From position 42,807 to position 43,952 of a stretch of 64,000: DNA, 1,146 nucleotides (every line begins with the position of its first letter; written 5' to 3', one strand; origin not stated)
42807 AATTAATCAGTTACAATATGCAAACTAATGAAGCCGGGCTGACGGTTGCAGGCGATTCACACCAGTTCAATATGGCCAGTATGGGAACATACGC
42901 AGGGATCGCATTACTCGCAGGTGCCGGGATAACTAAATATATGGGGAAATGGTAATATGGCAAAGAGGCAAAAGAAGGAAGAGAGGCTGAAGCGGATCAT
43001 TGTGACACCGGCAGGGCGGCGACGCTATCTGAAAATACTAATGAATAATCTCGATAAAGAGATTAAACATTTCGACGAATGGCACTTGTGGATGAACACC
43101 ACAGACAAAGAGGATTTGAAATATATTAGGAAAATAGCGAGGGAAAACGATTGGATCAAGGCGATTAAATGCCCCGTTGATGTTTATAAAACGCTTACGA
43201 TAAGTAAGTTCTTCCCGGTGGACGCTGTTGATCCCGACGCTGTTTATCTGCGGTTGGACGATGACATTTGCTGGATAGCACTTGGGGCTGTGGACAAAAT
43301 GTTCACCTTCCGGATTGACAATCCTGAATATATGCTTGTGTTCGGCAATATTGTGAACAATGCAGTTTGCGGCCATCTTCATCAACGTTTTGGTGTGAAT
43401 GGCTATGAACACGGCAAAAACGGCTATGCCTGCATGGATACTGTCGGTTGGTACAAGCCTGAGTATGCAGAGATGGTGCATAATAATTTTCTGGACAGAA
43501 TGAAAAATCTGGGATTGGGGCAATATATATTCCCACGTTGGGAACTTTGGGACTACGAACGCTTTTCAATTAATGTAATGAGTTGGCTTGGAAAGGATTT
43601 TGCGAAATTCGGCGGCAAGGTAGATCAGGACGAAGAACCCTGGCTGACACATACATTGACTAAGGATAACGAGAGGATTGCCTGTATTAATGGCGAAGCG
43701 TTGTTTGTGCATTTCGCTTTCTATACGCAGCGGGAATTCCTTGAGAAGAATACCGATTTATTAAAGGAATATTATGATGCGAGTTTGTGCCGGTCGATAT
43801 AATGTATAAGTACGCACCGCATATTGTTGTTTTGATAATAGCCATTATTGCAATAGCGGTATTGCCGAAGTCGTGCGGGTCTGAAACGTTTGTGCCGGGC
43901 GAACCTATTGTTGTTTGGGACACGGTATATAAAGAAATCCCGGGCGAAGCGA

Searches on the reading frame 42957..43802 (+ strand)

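Call 42: search_protein_families(library=phrogs, proteins=[window:42957-43802:+], max_evalue=0.001)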
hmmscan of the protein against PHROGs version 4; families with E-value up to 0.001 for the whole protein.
window:42957-43802:+ (281 aa): 1 family
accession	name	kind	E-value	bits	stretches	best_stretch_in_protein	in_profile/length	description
phrog_4447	-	moron, auxiliary metabolic gene and host takeover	5.8e-08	33.5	1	14-224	6-210/280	glycosyltransferase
